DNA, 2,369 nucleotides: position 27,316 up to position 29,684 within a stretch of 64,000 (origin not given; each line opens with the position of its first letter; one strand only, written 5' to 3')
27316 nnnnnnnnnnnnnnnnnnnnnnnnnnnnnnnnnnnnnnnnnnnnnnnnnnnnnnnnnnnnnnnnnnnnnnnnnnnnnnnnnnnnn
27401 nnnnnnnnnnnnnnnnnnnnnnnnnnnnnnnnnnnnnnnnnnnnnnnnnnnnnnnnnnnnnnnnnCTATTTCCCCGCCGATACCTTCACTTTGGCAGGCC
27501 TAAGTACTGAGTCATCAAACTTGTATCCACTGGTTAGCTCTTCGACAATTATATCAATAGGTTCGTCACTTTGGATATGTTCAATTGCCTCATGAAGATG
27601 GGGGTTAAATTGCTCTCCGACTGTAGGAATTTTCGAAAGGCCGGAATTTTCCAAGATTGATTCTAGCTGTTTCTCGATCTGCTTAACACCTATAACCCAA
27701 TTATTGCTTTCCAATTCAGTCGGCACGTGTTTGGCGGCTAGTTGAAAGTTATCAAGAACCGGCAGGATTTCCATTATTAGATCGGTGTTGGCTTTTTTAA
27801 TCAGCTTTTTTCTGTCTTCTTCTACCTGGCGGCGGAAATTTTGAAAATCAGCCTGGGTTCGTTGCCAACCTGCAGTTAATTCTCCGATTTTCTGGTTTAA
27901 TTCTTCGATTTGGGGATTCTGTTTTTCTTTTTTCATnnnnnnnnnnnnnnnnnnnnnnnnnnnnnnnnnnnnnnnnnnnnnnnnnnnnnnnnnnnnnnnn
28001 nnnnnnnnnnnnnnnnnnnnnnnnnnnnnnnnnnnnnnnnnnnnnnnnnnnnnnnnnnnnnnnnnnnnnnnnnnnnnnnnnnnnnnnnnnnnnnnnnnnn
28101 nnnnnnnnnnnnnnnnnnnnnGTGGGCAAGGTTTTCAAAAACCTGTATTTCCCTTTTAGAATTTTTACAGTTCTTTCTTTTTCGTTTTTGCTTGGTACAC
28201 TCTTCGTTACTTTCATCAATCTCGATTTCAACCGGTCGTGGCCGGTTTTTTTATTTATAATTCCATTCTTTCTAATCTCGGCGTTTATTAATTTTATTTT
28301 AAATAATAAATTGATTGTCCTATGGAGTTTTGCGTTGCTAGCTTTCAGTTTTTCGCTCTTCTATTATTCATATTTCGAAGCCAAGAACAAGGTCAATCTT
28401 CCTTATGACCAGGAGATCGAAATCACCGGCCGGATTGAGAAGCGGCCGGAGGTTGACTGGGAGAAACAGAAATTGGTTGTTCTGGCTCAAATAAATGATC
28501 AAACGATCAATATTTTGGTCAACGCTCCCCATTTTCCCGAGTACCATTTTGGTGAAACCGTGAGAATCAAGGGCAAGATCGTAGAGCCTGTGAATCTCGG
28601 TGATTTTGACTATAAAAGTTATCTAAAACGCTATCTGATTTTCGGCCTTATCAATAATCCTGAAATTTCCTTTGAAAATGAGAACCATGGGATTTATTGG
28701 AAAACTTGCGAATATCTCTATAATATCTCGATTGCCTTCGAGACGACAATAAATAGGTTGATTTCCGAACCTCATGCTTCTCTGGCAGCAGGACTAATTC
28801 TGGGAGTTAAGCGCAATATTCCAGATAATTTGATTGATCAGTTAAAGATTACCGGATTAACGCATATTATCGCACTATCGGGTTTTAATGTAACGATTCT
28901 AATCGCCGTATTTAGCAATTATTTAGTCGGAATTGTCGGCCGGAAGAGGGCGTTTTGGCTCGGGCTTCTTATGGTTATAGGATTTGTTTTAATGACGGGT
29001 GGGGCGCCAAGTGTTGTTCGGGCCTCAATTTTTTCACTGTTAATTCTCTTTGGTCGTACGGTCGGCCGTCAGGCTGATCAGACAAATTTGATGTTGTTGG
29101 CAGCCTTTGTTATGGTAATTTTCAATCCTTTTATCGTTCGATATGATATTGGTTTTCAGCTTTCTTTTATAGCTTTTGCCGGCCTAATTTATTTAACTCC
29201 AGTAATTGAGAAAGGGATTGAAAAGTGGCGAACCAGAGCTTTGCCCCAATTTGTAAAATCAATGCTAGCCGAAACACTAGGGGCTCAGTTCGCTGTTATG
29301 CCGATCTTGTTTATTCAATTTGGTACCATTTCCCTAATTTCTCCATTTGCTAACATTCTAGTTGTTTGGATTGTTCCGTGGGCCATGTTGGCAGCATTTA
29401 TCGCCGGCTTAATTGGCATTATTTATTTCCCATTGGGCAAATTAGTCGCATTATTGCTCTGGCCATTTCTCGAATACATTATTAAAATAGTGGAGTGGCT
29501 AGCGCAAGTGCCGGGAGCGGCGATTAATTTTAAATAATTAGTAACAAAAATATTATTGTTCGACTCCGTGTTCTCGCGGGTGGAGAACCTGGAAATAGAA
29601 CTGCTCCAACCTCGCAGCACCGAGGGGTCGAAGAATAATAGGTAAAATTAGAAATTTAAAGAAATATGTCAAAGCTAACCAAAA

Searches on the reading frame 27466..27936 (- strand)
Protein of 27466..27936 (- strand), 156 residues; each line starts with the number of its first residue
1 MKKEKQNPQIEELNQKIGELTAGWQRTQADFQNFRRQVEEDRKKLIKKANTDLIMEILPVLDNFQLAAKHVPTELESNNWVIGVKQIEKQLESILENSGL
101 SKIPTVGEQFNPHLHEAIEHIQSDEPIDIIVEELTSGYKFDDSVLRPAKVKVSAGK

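Call 13: search_protein_families(library=pfam, proteins=[window:27469-27936:-], max_evalue=0.01)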
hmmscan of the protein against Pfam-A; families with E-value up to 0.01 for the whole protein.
window:27469-27936:- (156 aa): 1 family
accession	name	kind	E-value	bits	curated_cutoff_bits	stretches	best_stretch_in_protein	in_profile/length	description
PF01025.24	GrpE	-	1.1e-44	152.4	25.8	1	2-153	12-164/165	GrpE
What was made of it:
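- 27466..27936 (-): grpE. PF01025, E 1e-44 (call 13).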

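Call 14: find_encoding_contigs(protein=window:27466-27936:-, flank=6000, max_places=10)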
Protein window:27466-27936:- (156 aa): 1 contig read that carries it; 1 place shown.
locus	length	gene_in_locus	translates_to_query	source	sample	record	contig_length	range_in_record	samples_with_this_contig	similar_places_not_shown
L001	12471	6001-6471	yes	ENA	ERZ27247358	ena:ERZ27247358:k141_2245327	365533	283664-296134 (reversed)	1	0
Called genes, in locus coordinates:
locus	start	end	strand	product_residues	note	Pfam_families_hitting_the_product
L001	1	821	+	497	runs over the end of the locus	PF24923:ATP-grasp_IQCH, PF18105:PGM1_C (weak)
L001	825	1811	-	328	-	PF01087:GalP_UDP_transf, PF16285:DUF4931_N (faint), PF16268:DUF4921, PF02744:GalP_UDP_tr_C, PF01230:HIT (weak)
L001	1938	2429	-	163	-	PF02075:RuvC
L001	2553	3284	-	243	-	PF20772:TACO1_YebC_N, PF01709:Transcrip_reg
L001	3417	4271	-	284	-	PF25281:MBL_MAP1B (weak), PF00753:Lactamase_B, PF12706:Lactamase_B_2 (weak)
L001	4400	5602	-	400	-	PF13567:DUF4131, PF03772:Competence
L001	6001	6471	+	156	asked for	PF01025:GrpE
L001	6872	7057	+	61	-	-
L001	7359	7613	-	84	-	PF18921:Cyanophycin_syn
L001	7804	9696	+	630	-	PF00012:HSP70, PF06723:MreB_Mbl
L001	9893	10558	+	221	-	-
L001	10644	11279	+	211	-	PF00226:DnaJ, PF01556:DnaJ_C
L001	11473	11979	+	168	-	-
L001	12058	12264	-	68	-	-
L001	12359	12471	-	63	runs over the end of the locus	-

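Call 49: find_homologous_proteins(query=window:27469-27936:-, max_evalue=1e-30)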
Query window:27469-27936:- (156 aa): 421 proteins with E <= 1e-30 among 490 candidates; the best 120 are listed.
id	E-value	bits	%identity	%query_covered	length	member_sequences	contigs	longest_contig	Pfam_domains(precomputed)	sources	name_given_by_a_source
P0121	3.8e-95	334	100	100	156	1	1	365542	PF01025.25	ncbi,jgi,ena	ncbi:MAG: nucleotide exchange factor GrpE [Patescibacteria group bacterium]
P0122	1.8e-68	247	68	100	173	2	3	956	PF01025.25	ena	-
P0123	3.7e-68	246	71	98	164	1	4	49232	PF01025.25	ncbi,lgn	-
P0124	7.5e-68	245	75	94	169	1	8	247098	PF01025.25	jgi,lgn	-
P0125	1.0e-67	245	76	94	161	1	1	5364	PF01025.25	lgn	-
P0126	1.3e-67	244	76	96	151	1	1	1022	PF01025.25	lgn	-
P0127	2.1e-67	244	74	97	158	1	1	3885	PF01025.25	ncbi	-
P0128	9.9e-67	242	71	96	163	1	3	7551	PF01025.25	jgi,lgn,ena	-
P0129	6.6e-66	239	69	99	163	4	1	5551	PF01025.25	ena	-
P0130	7.5e-66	239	72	96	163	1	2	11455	PF01025.25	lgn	-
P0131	2.9e-65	237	68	99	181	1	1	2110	PF01025.25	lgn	-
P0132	7.9e-65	235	71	99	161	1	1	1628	PF01025.25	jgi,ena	-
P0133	1.8e-64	234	73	96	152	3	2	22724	PF01025.25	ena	-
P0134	2.4e-64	234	69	99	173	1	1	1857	PF01025.25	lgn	-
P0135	2.6e-64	234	70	100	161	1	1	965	PF01025.25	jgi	jgi:molecular chaperone GrpE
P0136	3.2e-64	233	70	97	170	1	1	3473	PF01025.25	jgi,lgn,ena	-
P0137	3.6e-64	233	70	99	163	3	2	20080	PF01025.25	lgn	-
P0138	3.8e-64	233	73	92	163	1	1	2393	PF01025.25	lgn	-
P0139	4.6e-64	233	71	94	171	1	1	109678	PF01025.25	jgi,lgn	jgi:molecular chaperone GrpE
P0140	6.0e-64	233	69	100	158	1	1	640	PF01025.25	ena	-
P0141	6.3e-64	232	71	94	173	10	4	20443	PF01025.25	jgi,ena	-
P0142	7.1e-64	232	72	95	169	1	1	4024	PF01025.25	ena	-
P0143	7.4e-64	232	70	97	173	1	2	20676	PF01025.25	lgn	-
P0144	8.8e-64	232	69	99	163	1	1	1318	PF01025.25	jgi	jgi:molecular chaperone GrpE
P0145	1.0e-63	232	69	100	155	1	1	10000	PF01025.25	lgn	-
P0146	2.6e-63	230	69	100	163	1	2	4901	PF01025.25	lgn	-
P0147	2.6e-63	230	66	100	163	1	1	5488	PF01025.25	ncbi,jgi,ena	ncbi:MAG: nucleotide exchange factor GrpE [bacterium]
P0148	5.1e-63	229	69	100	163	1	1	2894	PF01025.25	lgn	-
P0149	8.5e-63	229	69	99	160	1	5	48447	PF01025.25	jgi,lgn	-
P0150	1.2e-62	228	68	98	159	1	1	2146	PF01025.25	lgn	-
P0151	2.7e-62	227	70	94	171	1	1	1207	PF01025.25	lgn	-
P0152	4.2e-62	227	65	99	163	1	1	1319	PF01025.25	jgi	jgi:molecular chaperone GrpE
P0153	4.7e-62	226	70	100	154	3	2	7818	PF01025.25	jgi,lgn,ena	-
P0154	8.5e-62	226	70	96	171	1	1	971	PF01025.25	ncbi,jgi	jgi:molecular chaperone GrpE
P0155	1.2e-61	225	69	95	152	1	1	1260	PF01025.25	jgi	jgi:molecular chaperone GrpE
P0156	2.0e-61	224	71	90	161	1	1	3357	PF01025.25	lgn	-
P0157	2.8e-61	224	71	93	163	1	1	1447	PF01025.25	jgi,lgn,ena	-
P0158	3.2e-61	224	68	100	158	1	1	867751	PF01025.25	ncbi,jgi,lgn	ncbi:MAG: nucleotide exchange factor GrpE [Patescibacteria group bacterium]|jgi:molecular chaperone 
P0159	3.4e-61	224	68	100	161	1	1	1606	PF01025.25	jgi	jgi:molecular chaperone GrpE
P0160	5.3e-61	223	70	95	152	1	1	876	PF01025.25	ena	-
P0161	9.0e-61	222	66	100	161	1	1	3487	PF01025.25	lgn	-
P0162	1.2e-60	222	69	95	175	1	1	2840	PF01025.25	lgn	-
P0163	1.4e-60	222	70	95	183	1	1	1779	PF01025.25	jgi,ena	-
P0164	5.1e-60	220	66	97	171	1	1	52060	PF01025.25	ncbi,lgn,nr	ncbi:MAG: nucleotide exchange factor GrpE [Candidatus Berkelbacteria bacterium]|nr:nucleotide exchan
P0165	5.4e-60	220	68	96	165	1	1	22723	PF01025.25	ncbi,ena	-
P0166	6.2e-60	220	64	100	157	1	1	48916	PF01025.25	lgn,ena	-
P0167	6.8e-60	219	69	95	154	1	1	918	PF01025.25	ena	-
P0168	1.1e-59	219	66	96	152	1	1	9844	PF01025.25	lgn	-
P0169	1.2e-59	219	66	97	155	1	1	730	PF01025.25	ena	-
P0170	1.2e-59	219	70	94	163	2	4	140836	PF01025.25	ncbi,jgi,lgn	jgi:molecular chaperone GrpE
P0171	2.3e-59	218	66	99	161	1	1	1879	PF01025.25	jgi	-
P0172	2.6e-59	217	69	97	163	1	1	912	PF01025.25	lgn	-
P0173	3.4e-59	217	68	95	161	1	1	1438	PF01025.25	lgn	-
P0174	4.8e-59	217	68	93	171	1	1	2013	PF01025.25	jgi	jgi:molecular chaperone GrpE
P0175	5.8e-59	216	65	100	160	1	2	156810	PF01025.25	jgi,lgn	jgi:molecular chaperone GrpE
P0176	6.7e-59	216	66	97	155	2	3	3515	PF01025.25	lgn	-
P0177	9.2e-59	216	64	99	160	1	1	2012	PF01025.25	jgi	jgi:molecular chaperone GrpE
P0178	9.2e-59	216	65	100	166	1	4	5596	PF01025.25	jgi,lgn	-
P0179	9.2e-59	216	65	100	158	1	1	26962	PF01025.25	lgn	-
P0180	1.4e-58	215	64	100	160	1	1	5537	PF01025.25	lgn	-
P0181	1.5e-58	215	64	99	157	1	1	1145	PF01025.25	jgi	-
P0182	2.0e-58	215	66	97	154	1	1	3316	PF01025.25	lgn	-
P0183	2.8e-58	214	63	99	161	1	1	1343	PF01025.25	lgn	-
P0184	3.0e-58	214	63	99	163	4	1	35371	PF01025.25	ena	-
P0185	3.3e-58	214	63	99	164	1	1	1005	PF01025.25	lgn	-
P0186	3.8e-58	214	63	99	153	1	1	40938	PF01025.25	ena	-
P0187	4.4e-58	214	63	99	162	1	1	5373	PF01025.25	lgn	-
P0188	4.4e-58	213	66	99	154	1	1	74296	PF01025.25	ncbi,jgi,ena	ncbi:MAG: nucleotide exchange factor GrpE [Candidatus Berkelbacteria bacterium]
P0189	5.6e-58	213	63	99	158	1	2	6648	PF01025.25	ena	-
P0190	5.8e-58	213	61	100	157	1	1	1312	PF01025.25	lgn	-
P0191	9.3e-58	212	61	100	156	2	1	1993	PF01025.25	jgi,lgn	-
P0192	1.0e-57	212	64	100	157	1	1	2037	PF01025.25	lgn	-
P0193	1.0e-57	212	64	100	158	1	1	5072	PF01025.25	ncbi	-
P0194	1.1e-57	212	64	92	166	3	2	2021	PF01025.25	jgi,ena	-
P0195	1.3e-57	212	61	99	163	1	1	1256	PF01025.25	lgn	-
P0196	1.5e-57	212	66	99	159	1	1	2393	PF01025.25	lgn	-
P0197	2.2e-57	211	65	98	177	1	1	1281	PF01025.25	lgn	-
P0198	2.9e-57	211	66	99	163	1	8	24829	PF01025.25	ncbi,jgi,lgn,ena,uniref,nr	ncbi:nucleotide exchange factor GrpE [Candidatus Berkelbacteria bacterium CG10_big_fil_rev_8_21_14_0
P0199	3.0e-57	211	64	100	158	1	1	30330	PF01025.25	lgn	-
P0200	3.0e-57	211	62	99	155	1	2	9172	PF01025.25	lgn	-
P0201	3.6e-57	211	60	100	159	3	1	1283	PF01025.25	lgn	-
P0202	5.0e-57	210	62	100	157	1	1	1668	PF01025.25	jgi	jgi:molecular chaperone GrpE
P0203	5.6e-57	210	64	94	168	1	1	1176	PF01025.25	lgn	-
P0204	5.7e-57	210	61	99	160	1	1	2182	PF01025.25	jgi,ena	-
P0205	8.6e-57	209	64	97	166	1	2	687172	PF01025.25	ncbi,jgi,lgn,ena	ncbi:MAG: nucleotide exchange factor GrpE [Patescibacteria group bacterium]|jgi:molecular chaperone 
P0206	9.2e-57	209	65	100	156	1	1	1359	PF01025.25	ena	-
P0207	1.0e-56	209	64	96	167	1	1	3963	PF01025.25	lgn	-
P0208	1.9e-56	208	65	98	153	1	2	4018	PF01025.25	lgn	-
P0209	2.2e-56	208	63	98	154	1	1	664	PF01025.25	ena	-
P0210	2.7e-56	208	64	92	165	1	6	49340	PF01025.25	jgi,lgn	-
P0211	2.9e-56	208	59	99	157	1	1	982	PF01025.25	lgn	-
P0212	3.5e-56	207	61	98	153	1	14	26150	PF01025.25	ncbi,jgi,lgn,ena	-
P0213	4.0e-56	207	60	100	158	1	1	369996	PF01025.25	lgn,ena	-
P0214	5.1e-56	207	60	99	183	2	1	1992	PF01025.25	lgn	-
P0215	5.1e-56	207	61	98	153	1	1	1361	PF01025.25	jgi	-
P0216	5.8e-56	207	62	99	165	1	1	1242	PF01025.25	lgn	-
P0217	6.2e-56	207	63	98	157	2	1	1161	PF01025.25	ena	-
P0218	6.2e-56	207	64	97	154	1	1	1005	PF01025.25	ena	-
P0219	7.3e-56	206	67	90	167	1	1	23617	PF01025.25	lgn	-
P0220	7.4e-56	206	63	99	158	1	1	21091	PF01025.25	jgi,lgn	-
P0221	8.9e-56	206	62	100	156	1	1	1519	PF01025.25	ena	-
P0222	9.5e-56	206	60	100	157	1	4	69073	PF01025.25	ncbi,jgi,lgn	jgi:molecular chaperone GrpE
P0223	9.9e-56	206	61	97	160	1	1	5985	PF01025.25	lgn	-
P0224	1.0e-55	206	60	99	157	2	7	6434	PF01025.25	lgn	-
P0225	1.2e-55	206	64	95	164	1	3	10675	PF01025.25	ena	-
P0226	1.7e-55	205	60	99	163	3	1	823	PF01025.25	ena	-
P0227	1.8e-55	205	61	96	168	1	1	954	PF01025.25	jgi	jgi:molecular chaperone GrpE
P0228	1.8e-55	205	62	94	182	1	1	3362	PF01025.25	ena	-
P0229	1.9e-55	205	62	99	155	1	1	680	PF01025.25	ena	-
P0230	2.3e-55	205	63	100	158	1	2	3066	PF01025.25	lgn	-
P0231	3.1e-55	204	63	95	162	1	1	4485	PF01025.25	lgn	-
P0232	3.3e-55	204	62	100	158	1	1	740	PF01025.25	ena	-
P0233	3.6e-55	204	65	100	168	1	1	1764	PF01025.25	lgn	-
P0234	3.7e-55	204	60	97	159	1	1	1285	PF01025.25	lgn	-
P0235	3.7e-55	204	61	98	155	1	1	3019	PF01025.25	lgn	-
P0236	3.8e-55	204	61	100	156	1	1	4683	PF01025.25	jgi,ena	-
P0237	4.5e-55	204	60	90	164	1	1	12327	PF01025.25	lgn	-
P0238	4.6e-55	204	62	96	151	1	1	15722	PF01025.25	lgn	-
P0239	4.8e-55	204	61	98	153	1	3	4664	PF01025.25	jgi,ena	-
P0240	4.8e-55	204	61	98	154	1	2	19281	PF01025.25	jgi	-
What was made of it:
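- The nearest GrpE is 76% identical (call 49).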

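Call 50: find_encoding_contigs(protein=P0124, flank=6000, max_places=3)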
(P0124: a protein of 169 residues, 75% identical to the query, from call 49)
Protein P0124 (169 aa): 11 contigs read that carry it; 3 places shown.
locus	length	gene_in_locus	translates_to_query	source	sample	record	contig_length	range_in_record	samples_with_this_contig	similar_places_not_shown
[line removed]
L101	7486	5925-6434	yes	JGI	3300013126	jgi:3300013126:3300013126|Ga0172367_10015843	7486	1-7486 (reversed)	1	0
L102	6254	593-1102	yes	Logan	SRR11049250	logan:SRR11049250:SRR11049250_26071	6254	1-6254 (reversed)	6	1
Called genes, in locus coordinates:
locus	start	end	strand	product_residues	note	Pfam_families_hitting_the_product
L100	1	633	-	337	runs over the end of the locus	PF01087:GalP_UDP_transf, PF16285:DUF4931_N (faint), PF01230:HIT (faint), PF16268:DUF4921, PF02744:GalP_UDP_tr_C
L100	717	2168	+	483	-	PF13567:DUF4131, PF03772:Competence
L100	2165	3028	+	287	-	PF00753:Lactamase_B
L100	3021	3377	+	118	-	PF01939:NucS_C (weak), PF08378:NERD, PF02021:UPF0102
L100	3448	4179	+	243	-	PF20772:TACO1_YebC_N, PF01709:Transcrip_reg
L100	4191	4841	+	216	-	-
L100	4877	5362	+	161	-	PF02075:RuvC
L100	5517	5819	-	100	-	-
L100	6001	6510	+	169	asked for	PF01025:GrpE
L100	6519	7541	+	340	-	PF00890:FAD_binding_2 (weak), PF01134:GIDA (weak), PF01494:FAD_binding_3, PF01946:Thi4, PF03486:HI0933_like, PF07992:Pyr_redox_2, PF12831:FAD_oxidored (weak), PF13450:NAD_binding_8 (weak), +3 more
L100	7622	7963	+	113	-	-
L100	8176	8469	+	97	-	-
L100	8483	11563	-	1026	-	-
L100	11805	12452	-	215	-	-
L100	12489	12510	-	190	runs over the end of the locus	-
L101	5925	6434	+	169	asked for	PF01025:GrpE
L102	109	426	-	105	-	-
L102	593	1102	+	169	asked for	PF01025:GrpE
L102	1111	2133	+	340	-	PF00890:FAD_binding_2 (weak), PF01134:GIDA (weak), PF01494:FAD_binding_3, PF01946:Thi4, PF03486:HI0933_like, PF07992:Pyr_redox_2, PF12831:FAD_oxidored (weak), PF13450:NAD_binding_8 (weak), +3 more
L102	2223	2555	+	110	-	-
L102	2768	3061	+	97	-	-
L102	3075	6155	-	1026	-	-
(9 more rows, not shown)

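Call 51: find_encoding_contigs(protein=P0125, flank=6000, max_places=2)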
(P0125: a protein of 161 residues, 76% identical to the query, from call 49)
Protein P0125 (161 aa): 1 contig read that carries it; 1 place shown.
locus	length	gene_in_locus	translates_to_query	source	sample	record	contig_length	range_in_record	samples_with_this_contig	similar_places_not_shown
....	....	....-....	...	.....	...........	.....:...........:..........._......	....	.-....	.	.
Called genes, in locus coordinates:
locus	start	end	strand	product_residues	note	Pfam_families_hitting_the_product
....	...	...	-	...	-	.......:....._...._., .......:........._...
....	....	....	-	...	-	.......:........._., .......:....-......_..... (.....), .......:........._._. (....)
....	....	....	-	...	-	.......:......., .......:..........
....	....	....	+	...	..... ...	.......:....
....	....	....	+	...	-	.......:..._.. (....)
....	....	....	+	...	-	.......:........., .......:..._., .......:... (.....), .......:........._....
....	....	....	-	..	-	?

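Call 68: search_protein_families(library=pfam, proteins=[L100:5517-5831:-, L100:7622-7960:+, L100:8176-8466:+, L100:11805-12449:-], max_evalue=0.01)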
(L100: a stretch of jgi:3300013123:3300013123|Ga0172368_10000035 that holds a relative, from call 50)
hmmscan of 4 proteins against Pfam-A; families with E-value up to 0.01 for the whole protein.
L100:5517-5831:- (104 aa): 0 families

L100:7622-7960:+ (113 aa): 0 families

L100:8176-8466:+ (97 aa): 0 families

L100:11805-12449:- (214 aa): 0 families

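Call 73: find_encoding_contigs(protein=P0139, flank=10000, max_places=2)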
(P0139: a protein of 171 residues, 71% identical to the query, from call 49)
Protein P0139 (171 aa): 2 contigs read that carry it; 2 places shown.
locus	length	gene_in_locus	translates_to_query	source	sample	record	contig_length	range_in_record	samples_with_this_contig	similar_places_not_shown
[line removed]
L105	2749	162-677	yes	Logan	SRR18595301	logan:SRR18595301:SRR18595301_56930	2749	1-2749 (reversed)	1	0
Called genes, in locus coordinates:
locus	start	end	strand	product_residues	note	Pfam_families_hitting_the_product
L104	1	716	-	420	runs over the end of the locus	PF13439:Glyco_transf_4, PF13579:Glyco_trans_4_4, PF20706:GT4-conflict, PF00534:Glycos_transf_1, PF13692:Glyco_trans_1_4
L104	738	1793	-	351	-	PF05116:S6PP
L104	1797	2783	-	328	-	PF01087:GalP_UDP_transf, PF01230:HIT (faint), PF16268:DUF4921 (weak), PF02744:GalP_UDP_tr_C (weak)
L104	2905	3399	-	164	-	PF02075:RuvC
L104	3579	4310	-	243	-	PF20772:TACO1_YebC_N, PF01709:Transcrip_reg, PF09186:DUF1949 (faint)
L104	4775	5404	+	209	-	-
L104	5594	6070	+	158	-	-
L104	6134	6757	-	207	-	-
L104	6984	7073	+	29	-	-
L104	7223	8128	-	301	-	PF25281:MBL_MAP1B (weak), PF00753:Lactamase_B, PF12706:Lactamase_B_2 (weak)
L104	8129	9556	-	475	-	PF13567:DUF4131, PF03772:Competence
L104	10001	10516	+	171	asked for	PF01025:GrpE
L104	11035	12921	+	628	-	PF00012:HSP70, PF06723:MreB_Mbl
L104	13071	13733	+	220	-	-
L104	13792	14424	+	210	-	PF00226:DnaJ, PF01556:DnaJ_C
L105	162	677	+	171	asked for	PF01025:GrpE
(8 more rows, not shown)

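Call 78: list_cluster_members(proteins=[L007:3192-3719:-, L008:6240-7415:+, L009:1005-2411:+, L010:1716-2285:-, P0124, P0139, P0121, P0004, P0002])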
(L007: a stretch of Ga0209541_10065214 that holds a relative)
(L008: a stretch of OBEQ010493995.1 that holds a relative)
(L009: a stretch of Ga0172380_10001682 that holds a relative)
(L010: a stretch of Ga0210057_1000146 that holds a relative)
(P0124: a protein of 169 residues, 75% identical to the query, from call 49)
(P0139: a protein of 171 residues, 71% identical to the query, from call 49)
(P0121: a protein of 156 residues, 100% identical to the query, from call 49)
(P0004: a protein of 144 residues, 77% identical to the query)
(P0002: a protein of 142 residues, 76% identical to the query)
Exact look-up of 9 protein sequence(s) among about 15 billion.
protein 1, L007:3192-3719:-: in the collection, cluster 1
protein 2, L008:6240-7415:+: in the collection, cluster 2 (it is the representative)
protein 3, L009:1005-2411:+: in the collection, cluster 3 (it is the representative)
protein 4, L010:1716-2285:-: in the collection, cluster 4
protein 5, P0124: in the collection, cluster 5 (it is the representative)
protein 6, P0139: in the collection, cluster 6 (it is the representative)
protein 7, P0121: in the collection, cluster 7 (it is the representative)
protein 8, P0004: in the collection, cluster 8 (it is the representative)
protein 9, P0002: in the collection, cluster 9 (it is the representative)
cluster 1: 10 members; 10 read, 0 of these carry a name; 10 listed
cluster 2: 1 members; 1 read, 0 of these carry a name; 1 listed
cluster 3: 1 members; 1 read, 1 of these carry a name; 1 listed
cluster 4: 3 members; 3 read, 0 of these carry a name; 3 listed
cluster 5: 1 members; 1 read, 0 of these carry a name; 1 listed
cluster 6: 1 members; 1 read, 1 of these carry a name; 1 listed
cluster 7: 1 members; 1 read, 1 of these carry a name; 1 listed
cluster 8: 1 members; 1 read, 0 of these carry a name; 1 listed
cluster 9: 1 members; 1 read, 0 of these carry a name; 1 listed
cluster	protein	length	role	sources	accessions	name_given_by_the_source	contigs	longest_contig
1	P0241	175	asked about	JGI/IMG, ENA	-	-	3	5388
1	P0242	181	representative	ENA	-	-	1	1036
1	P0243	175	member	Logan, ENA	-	-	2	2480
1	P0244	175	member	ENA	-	-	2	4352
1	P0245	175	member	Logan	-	-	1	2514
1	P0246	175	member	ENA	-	-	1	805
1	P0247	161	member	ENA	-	-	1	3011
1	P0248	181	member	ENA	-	-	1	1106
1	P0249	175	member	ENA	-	-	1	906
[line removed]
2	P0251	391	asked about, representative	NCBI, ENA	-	-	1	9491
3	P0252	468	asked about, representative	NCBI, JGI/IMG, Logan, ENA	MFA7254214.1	MAG: 23S rRNA (uracil(1939)-C(5))-methyltransferase RlmD [Patescibacteria group bacterium]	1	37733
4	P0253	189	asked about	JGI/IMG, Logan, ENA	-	-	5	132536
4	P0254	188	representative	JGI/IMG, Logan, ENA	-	-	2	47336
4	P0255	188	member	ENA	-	-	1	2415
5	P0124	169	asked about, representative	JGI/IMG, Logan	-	-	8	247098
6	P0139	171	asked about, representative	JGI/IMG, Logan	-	molecular chaperone GrpE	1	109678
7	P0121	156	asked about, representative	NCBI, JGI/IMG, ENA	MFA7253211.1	MAG: nucleotide exchange factor GrpE [Patescibacteria group bacterium]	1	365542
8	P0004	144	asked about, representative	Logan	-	-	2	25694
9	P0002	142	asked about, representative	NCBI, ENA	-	-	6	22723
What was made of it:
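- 27466..27936 (-): NCBI protein MFA7253211 (call 78).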

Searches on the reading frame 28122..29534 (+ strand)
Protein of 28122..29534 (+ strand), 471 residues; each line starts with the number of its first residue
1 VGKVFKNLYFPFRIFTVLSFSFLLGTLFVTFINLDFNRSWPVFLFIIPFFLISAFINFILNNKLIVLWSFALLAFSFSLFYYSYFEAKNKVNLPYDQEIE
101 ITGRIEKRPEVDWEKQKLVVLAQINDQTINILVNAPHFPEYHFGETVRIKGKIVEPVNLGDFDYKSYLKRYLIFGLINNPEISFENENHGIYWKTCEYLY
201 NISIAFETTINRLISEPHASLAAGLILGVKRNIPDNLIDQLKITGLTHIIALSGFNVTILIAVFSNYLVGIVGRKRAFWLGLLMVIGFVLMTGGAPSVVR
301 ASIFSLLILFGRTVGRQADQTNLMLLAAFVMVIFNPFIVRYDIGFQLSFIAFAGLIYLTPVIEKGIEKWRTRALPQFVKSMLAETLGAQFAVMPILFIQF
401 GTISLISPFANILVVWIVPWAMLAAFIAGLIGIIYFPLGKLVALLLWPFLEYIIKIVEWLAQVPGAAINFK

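Call 13: search_protein_families(library=pfam, proteins=[window:28122-29534:+], max_evalue=0.01)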
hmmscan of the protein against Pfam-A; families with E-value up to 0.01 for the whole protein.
window:28122-29534:+ (471 aa): 2 families
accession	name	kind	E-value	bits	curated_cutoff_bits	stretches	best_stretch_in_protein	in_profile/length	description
PF03772.21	Competence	-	4e-50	171.1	23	1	225-469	1-244/270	Competence protein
PF13567.11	DUF4131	-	4.3e-14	53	31.6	1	40-176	3-156/165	Domain of unknown function (DUF4131)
